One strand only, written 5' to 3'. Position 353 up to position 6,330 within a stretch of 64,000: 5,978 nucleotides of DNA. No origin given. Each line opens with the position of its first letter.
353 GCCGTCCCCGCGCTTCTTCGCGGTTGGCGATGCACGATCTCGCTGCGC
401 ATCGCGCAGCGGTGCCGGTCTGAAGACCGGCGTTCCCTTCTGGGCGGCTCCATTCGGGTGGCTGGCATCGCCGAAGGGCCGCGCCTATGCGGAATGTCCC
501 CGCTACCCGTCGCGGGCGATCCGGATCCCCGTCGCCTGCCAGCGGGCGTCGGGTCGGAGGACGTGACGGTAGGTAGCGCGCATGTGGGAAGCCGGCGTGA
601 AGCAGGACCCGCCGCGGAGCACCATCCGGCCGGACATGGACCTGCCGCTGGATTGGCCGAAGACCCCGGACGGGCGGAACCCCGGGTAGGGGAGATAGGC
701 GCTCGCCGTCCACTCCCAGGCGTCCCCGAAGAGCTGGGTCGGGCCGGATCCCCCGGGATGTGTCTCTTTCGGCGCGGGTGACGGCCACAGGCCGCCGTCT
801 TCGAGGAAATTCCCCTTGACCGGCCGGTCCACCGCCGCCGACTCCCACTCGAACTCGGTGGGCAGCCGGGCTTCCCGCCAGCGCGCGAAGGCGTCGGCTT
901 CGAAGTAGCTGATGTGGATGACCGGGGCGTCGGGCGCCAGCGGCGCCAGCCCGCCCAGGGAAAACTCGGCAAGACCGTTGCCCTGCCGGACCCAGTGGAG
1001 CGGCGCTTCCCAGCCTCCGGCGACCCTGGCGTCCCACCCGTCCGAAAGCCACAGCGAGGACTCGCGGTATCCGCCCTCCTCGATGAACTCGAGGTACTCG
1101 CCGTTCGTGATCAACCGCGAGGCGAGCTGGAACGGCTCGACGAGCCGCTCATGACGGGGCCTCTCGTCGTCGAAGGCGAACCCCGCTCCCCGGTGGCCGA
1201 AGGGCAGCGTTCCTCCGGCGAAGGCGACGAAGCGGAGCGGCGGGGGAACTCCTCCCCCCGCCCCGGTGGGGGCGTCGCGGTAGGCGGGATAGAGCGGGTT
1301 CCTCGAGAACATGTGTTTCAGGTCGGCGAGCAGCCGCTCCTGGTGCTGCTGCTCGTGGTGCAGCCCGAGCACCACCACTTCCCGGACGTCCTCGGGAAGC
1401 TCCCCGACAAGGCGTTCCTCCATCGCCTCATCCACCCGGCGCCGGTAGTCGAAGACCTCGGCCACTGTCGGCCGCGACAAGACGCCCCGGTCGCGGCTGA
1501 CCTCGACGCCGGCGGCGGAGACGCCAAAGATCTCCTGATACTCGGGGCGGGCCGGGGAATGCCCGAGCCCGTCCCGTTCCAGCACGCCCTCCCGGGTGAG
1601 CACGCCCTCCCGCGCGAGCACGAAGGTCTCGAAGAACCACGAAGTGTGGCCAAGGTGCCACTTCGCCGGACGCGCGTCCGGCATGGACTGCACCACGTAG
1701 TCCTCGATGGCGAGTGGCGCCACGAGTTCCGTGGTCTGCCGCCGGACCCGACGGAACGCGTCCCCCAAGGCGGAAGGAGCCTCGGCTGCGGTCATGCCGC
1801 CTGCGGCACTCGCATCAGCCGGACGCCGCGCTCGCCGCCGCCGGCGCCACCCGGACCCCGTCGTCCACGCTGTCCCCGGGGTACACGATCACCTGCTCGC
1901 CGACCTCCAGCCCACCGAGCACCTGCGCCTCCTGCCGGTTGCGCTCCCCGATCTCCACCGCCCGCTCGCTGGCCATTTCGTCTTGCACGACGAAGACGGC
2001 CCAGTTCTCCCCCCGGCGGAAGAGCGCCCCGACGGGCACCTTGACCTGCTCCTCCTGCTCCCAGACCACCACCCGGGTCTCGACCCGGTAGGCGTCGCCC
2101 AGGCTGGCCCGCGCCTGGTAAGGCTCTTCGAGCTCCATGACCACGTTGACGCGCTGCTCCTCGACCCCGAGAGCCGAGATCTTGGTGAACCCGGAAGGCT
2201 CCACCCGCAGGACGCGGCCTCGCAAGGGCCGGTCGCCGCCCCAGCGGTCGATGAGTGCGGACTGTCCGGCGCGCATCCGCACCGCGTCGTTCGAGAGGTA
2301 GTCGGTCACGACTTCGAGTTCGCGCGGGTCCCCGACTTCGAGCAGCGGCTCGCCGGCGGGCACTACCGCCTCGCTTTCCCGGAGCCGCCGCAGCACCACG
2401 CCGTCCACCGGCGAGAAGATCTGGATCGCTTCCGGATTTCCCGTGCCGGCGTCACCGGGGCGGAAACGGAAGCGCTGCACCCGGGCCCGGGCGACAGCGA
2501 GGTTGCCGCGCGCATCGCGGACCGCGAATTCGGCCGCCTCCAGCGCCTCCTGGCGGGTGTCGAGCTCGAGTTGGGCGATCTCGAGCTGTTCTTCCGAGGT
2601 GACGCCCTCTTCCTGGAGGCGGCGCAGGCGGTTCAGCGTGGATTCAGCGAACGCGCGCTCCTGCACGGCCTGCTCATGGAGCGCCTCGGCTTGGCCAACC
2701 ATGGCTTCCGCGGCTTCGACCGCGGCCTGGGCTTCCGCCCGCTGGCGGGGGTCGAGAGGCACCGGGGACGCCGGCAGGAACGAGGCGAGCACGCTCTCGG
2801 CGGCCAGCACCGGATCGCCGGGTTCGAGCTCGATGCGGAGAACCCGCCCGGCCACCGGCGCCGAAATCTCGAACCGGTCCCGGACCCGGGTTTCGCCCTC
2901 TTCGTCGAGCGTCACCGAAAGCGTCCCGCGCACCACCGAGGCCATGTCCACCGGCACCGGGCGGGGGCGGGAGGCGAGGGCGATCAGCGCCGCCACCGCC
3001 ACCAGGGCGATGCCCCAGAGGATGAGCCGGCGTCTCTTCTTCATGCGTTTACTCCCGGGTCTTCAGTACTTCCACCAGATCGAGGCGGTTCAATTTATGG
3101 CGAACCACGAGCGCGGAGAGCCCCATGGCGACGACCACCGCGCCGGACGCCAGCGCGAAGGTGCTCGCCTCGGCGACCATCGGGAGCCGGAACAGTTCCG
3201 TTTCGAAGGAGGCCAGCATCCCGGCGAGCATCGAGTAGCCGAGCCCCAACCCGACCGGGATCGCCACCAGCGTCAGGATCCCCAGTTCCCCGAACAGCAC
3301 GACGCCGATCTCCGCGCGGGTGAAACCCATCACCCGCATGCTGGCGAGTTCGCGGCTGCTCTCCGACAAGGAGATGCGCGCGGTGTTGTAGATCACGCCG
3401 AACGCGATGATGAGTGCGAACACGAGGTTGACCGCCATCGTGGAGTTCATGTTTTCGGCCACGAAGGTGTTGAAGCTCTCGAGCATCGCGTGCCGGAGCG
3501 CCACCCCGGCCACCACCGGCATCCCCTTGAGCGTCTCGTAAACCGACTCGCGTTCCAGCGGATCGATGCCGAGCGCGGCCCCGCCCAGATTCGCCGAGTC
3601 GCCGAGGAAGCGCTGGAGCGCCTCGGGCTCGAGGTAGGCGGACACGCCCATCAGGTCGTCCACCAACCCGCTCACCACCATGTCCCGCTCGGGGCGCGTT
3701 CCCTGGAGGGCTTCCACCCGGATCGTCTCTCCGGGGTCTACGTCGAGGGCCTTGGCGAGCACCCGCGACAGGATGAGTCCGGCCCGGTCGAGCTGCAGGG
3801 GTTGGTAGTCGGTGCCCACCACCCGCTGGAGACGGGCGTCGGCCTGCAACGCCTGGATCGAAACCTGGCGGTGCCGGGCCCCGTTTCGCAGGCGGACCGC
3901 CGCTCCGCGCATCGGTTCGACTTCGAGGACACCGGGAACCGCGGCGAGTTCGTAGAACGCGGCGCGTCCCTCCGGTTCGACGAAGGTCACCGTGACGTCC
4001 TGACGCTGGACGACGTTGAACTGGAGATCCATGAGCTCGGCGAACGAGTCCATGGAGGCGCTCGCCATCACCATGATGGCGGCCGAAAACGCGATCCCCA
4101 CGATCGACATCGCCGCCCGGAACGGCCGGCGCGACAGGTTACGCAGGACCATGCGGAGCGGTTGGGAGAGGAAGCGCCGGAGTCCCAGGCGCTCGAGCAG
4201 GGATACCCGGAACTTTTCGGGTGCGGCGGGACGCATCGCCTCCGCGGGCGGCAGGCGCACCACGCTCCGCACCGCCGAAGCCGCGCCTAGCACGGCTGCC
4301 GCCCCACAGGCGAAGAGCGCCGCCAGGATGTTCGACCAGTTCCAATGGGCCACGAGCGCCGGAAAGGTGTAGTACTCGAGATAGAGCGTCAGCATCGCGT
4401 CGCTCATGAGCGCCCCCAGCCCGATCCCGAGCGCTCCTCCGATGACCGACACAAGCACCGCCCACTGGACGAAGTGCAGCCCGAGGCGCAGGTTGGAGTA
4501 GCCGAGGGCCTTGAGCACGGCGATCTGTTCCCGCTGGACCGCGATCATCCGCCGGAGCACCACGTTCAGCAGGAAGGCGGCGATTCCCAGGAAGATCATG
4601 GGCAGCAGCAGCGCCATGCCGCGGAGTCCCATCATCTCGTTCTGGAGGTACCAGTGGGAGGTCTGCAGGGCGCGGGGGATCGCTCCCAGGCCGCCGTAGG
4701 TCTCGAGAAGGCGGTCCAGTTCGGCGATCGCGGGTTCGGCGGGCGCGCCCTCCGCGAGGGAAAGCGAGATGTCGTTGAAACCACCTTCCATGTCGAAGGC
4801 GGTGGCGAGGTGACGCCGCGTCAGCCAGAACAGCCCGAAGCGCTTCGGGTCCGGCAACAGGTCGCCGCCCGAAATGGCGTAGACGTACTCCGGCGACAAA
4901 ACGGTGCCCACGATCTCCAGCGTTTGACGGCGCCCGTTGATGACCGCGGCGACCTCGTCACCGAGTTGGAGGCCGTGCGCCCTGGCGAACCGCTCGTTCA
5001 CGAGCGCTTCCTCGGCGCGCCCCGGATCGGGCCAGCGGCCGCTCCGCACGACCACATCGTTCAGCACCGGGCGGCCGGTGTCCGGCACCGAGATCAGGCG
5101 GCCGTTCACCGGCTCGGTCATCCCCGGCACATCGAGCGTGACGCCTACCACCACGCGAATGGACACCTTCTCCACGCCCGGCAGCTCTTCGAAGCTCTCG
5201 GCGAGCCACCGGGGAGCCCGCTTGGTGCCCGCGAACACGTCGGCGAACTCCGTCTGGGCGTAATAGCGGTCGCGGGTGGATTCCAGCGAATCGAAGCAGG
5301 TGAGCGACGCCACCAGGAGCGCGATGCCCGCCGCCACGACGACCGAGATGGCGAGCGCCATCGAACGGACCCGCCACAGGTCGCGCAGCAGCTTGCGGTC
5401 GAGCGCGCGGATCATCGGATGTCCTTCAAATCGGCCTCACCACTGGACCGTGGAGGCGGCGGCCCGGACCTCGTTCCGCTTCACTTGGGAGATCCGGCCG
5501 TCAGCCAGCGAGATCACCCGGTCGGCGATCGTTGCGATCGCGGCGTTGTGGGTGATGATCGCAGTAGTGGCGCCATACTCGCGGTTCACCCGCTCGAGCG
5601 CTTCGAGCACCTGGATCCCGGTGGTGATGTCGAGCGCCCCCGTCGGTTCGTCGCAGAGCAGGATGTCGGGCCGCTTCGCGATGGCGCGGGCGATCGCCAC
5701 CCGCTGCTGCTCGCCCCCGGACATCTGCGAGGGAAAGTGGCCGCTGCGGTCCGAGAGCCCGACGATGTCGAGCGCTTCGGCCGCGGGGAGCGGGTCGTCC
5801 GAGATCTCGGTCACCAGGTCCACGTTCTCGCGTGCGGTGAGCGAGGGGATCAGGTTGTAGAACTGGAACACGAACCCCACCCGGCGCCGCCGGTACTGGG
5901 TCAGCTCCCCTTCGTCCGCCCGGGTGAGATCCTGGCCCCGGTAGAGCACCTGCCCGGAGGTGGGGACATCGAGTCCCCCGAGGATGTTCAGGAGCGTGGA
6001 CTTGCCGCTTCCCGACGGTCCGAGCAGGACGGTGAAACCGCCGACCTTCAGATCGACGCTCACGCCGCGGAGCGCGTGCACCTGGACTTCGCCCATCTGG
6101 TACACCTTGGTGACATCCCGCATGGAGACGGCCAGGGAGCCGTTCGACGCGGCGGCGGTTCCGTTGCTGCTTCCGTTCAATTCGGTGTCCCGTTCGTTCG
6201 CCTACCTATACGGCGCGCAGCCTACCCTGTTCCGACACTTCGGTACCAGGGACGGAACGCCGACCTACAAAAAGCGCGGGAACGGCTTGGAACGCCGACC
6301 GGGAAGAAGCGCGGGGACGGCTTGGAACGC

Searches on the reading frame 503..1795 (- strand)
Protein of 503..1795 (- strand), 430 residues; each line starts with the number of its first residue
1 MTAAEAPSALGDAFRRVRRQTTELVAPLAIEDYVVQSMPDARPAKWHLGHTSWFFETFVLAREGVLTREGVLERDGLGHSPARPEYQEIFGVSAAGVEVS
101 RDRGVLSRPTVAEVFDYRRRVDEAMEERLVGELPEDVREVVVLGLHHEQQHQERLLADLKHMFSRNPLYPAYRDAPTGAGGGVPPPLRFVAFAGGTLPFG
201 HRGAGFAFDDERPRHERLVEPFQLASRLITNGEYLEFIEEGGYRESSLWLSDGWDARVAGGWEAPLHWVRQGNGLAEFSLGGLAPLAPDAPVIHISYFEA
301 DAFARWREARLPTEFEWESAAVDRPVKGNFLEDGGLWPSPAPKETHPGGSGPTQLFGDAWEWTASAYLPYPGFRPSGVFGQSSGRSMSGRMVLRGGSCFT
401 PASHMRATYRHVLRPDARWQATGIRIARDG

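Call 18: search_protein_families(library=pfam, proteins=[window:503-1795:-])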
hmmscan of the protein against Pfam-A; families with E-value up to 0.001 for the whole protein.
window:503-1795:- (430 aa): 2 families
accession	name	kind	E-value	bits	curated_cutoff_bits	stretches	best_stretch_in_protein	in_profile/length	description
PF03781.23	FGE-sulfatase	-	5.8e-32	111.8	23.3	1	190-428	6-255/255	Sulfatase-modifying factor enzyme 1-like domain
PF12867.12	DinB_2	-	1.9e-08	35.2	24.8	1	13-153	1-126/128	DinB superfamily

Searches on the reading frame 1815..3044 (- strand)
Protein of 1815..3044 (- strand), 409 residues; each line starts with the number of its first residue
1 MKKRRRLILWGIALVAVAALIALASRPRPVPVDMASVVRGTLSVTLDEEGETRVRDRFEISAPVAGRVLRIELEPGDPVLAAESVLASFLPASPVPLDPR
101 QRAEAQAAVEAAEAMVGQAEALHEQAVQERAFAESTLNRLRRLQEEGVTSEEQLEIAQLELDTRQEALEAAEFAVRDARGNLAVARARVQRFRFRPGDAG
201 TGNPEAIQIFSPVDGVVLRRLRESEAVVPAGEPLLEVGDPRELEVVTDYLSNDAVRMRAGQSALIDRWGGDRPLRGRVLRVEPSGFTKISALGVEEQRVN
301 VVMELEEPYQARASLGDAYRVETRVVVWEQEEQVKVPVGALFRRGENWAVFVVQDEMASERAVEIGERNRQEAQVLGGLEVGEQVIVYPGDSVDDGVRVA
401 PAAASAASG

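Call 18: search_protein_families(library=pfam, proteins=[window:1815-3044:-])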
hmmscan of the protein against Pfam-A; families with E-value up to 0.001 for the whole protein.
window:1815-3044:- (409 aa): 2 families
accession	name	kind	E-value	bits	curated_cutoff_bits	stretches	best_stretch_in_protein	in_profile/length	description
PF13437.12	HlyD_3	-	9.4e-14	52.5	22.2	1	209-309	2-97/106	HlyD family secretion protein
PF16576.10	HlyD_D23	-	8.1e-05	22.4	30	0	204-280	106-183/214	Barrel-sandwich domain of CusB or HlyD membrane-fusion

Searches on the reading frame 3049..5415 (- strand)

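Call 18: search_protein_families(library=pfam, proteins=[window:3049-5415:-])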
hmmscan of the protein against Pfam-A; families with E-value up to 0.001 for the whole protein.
window:3049-5415:- (788 aa): 1 family
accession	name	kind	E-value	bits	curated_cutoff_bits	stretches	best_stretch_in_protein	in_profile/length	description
PF02687.27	FtsX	-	8.7e-26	90.8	25.5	2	271-390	3-120/120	FtsX-like permease C-terminal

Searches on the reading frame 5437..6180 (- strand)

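Call 18: search_protein_families(library=pfam, proteins=[window:5437-6180:-])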
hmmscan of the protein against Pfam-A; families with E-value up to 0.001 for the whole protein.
window:5437-6180:- (247 aa): 5 families
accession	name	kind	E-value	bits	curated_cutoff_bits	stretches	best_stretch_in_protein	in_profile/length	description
PF00005.33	ABC_tran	-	8.2e-36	124.1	25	1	37-180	1-136/137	ABC transporter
PF13555.12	AAA_29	-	3.6e-05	23.9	27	1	37-64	12-39/61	P-loop containing region of AAA domain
PF02463.25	SMC_N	-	5.6e-05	23.1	40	0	142-226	126-212/220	RecF/RecN/SMC N terminal domain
PF13304.12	AAA_21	-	6.6e-05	23.5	27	1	49-70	1-22/304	AAA domain, putative AbiEii toxin, Type IV TA system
PF03193.22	RsgA_GTPase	-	0.00014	22.2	30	1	29-70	89-129/174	RsgA GTPase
